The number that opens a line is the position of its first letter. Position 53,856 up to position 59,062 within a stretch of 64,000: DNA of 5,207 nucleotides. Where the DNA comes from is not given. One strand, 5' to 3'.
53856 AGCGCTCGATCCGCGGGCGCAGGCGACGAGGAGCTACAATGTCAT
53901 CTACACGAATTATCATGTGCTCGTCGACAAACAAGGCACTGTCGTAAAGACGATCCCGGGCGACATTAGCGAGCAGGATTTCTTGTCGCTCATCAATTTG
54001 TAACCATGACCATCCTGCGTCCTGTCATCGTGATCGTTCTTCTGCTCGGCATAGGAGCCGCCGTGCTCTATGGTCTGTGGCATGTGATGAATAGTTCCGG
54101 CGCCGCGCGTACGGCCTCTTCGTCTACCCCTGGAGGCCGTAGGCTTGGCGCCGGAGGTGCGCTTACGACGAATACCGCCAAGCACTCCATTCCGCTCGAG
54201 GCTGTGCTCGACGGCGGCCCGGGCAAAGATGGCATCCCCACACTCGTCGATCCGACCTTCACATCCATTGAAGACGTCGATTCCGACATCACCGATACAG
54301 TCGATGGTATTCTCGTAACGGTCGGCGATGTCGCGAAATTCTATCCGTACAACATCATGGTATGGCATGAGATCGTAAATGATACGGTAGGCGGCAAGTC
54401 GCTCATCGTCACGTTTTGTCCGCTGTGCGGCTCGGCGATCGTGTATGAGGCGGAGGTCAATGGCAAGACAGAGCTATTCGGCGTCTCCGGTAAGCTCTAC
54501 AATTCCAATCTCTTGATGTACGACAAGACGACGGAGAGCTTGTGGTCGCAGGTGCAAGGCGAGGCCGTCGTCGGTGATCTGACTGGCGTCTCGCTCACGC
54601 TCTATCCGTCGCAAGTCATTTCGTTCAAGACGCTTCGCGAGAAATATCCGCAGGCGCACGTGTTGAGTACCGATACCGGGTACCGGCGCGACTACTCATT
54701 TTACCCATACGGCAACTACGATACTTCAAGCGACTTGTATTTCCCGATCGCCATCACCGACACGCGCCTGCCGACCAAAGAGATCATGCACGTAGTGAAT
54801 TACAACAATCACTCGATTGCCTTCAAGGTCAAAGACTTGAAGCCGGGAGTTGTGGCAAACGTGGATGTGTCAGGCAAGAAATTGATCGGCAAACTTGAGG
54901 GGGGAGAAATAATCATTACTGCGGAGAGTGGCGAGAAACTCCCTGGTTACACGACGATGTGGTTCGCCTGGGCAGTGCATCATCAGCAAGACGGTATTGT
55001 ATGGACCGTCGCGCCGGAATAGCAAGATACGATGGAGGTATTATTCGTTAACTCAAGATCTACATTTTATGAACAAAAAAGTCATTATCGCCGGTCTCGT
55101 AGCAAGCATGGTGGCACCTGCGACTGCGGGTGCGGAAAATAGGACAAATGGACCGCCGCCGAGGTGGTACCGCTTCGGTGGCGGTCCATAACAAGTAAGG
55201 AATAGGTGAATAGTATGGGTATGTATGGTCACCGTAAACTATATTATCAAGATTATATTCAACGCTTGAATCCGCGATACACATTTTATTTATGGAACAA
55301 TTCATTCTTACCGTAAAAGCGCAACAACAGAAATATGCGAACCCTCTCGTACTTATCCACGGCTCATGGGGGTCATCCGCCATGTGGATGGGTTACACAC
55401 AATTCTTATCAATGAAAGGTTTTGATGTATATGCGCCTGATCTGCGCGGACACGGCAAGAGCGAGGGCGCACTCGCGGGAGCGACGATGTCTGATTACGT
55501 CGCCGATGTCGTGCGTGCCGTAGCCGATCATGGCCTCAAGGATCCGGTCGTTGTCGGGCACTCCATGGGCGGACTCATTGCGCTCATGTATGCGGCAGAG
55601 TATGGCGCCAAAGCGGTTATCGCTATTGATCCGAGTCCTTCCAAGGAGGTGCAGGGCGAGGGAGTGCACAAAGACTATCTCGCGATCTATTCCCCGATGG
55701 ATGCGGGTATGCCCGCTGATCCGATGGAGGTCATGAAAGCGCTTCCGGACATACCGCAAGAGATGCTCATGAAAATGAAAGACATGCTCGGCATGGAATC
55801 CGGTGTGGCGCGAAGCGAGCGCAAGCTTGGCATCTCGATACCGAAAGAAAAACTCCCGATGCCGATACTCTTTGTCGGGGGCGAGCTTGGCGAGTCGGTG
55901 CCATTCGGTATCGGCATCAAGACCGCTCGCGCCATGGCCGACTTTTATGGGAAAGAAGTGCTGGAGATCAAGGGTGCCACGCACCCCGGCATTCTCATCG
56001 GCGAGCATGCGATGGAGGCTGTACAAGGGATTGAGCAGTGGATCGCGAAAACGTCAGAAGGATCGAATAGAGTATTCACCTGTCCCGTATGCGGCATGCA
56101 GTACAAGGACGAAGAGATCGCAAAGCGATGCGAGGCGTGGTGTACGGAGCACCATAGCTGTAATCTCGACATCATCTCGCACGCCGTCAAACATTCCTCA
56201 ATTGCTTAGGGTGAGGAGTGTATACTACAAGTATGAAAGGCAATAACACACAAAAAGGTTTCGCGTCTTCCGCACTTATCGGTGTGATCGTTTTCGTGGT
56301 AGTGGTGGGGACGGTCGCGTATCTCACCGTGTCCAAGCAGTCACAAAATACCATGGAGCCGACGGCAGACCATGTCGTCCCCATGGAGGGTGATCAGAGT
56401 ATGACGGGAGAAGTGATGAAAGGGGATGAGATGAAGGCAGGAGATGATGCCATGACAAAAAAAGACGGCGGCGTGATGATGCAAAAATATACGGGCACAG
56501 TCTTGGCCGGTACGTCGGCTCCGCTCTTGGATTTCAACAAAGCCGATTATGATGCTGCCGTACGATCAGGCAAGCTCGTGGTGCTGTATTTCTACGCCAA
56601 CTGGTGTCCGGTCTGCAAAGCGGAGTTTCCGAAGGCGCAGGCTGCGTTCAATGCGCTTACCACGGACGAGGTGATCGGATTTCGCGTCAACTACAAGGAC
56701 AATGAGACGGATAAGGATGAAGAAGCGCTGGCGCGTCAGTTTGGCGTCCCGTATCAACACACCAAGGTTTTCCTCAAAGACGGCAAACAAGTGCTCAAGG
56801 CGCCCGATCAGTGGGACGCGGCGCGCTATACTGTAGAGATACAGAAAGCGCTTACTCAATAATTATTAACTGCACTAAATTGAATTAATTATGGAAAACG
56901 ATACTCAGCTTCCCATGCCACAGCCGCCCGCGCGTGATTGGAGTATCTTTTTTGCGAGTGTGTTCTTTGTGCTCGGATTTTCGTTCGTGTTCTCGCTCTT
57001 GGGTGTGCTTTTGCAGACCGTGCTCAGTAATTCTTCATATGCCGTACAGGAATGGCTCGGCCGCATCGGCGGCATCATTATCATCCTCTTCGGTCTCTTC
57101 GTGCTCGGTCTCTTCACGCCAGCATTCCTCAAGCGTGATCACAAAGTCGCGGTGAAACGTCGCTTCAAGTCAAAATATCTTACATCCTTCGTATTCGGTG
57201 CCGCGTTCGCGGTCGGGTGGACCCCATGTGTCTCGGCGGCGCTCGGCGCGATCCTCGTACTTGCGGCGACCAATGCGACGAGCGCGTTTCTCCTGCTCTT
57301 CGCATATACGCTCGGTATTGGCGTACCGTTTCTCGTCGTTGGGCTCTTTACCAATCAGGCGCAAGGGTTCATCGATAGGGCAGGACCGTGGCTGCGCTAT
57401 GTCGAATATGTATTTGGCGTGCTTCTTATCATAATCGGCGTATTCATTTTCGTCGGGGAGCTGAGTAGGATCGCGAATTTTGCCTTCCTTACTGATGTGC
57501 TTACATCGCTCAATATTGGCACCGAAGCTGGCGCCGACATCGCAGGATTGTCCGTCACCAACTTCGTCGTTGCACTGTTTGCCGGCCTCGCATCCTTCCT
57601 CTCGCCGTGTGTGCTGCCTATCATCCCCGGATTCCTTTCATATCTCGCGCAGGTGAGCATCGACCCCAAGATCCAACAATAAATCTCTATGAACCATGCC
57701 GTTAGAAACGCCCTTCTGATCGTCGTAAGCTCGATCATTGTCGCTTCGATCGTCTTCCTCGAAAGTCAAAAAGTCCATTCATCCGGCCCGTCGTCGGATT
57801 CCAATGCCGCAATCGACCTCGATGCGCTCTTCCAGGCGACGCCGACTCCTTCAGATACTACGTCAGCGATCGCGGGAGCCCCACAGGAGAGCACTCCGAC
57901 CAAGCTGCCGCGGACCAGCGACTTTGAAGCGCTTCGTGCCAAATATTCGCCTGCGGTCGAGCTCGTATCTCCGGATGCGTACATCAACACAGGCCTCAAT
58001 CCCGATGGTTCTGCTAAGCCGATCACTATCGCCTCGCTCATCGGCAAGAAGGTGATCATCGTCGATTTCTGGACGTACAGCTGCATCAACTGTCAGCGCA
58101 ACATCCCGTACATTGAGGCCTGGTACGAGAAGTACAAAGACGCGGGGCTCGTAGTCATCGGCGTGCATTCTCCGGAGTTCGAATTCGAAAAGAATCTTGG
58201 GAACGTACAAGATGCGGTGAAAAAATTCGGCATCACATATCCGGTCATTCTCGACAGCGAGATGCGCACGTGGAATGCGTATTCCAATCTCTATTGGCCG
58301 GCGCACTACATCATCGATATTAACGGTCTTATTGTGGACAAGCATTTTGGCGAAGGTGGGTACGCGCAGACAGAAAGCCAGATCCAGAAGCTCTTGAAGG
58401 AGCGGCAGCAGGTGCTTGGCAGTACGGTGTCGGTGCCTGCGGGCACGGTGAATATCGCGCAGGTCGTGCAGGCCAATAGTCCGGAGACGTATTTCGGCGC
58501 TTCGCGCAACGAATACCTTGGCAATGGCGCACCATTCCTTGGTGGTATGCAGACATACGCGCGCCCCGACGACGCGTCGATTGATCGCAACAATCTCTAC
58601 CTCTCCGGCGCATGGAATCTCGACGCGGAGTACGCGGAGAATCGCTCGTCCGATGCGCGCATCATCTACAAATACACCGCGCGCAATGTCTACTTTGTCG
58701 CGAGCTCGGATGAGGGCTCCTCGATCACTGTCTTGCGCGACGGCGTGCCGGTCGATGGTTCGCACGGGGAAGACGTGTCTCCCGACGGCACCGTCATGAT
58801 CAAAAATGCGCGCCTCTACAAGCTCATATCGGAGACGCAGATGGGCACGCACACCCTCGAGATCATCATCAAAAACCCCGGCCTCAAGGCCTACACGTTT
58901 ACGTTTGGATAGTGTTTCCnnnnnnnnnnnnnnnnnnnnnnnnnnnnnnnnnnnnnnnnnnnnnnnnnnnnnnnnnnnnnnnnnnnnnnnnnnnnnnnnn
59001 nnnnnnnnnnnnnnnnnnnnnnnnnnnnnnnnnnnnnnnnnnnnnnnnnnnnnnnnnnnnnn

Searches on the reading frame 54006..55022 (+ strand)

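Call 38: search_protein_families(library=pfam, proteins=[window:54006-55022:+], max_evalue=0.001)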
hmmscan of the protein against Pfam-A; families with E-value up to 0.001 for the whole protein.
window:54006-55022:+ (338 aa): 1 family
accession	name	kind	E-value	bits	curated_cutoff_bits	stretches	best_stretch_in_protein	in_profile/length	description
PF11376.13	DUF3179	-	4e-78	263.2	27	1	74-295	1-222/292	Protein of unknown function (DUF3179)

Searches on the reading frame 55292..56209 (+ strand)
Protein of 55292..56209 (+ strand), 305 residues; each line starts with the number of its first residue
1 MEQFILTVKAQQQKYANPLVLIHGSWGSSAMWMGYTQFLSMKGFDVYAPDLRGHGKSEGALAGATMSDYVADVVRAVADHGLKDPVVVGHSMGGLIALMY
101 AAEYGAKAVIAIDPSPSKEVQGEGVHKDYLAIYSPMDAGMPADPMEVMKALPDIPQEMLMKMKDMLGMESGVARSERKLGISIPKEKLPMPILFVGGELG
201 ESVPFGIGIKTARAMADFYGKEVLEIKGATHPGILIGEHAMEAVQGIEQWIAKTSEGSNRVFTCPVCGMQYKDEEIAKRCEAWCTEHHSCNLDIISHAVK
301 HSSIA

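Call 38: search_protein_families(library=pfam, proteins=[window:55292-56209:+], max_evalue=0.001)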
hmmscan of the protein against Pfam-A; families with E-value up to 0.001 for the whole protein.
window:55292-56209:+ (305 aa): 8 families
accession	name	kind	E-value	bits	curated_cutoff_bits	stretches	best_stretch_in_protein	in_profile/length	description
PF12697.13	Abhydrolase_6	-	3e-24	87.3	26.3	1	19-242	1-212/217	Alpha/beta hydrolase family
PF00561.26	Abhydrolase_1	-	6.2e-23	82.2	25.8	1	17-114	1-102/245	alpha/beta hydrolase fold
PF12146.15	Hydrolase_4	-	1.2e-17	64.5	27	1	19-112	7-105/239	Serine aminopeptidase, S33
PF00975.26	Thioesterase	-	5.6e-07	30.4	26.4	1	18-111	2-99/226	Thioesterase domain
PF06028.17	DUF915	-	0.00014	21.7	22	0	85-107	105-127/255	Alpha/beta hydrolase of unknown function (DUF915)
PF00756.26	Esterase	-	0.00021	21.6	22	1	81-106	116-138/251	Putative esterase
PF07819.20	PGAP1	-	0.00063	20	24.3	0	60-104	59-114/233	PGAP1-like alpha/beta domain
PF12695.13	Abhydrolase_5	-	0.00083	19.6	27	0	72-146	48-120/164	Alpha/beta hydrolase family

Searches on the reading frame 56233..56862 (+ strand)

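Call 38: search_protein_families(library=pfam, proteins=[window:56233-56862:+], max_evalue=0.001)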
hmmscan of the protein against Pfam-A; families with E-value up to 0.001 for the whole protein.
window:56233-56862:+ (209 aa): 4 families
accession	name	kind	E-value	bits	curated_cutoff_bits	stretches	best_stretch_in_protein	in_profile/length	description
PF00085.26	Thioredoxin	-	3.1e-09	37.2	23.5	1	100-189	4-87/103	Thioredoxin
PF00578.27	AhpC-TSA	-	4.1e-08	33.6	26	1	102-160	16-72/124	AhpC/TSA family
PF08534.16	Redoxin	-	1.5e-05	25.3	26.6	1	104-181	19-91/148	Redoxin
PF13098.12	Thioredoxin_2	-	0.00064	20.5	27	0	111-185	3-85/104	Thioredoxin-like domain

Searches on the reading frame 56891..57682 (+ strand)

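Call 38: search_protein_families(library=pfam, proteins=[window:56891-57682:+], max_evalue=0.001)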
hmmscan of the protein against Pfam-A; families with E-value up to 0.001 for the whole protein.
window:56891-57682:+ (263 aa): 2 families
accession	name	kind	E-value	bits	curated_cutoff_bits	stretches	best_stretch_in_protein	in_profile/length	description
PF02683.22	DsbD_TM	-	8.7e-21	74.7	27.1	1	20-186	45-214/219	Cytochrome C biogenesis protein transmembrane domain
PF13386.12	DsbD_2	-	3.2e-07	30.9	24.9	1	21-184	33-198/199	Cytochrome C biogenesis protein transmembrane region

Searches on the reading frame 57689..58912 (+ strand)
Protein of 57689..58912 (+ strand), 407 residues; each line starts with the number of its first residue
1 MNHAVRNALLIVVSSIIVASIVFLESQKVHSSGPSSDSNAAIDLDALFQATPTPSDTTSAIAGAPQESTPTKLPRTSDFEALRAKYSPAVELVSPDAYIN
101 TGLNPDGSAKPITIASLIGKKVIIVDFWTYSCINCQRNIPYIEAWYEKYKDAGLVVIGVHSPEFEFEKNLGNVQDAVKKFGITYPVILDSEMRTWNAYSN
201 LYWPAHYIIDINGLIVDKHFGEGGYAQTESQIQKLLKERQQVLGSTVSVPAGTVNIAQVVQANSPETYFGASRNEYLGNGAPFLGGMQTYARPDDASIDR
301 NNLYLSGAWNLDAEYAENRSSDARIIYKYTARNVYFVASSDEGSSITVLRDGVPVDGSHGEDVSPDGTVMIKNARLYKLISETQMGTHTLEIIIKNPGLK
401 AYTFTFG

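Call 38: search_protein_families(library=pfam, proteins=[window:57689-58912:+], max_evalue=0.001)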
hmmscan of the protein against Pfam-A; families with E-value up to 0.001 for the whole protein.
window:57689-58912:+ (407 aa): 4 families
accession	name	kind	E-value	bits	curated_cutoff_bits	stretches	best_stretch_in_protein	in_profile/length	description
PF17991.7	Thioredoxin_10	-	6.4e-34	118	27.1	1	264-407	1-142/142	Thioredoxin like C-terminal domain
PF00578.27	AhpC-TSA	-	1.2e-12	48.2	26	1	105-216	11-122/124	AhpC/TSA family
PF08534.16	Redoxin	-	6.1e-11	42.8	26.6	1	108-231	17-143/148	Redoxin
PF13905.12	Thioredoxin_8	-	9.1e-06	26.4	27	1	121-213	2-92/94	Thioredoxin-like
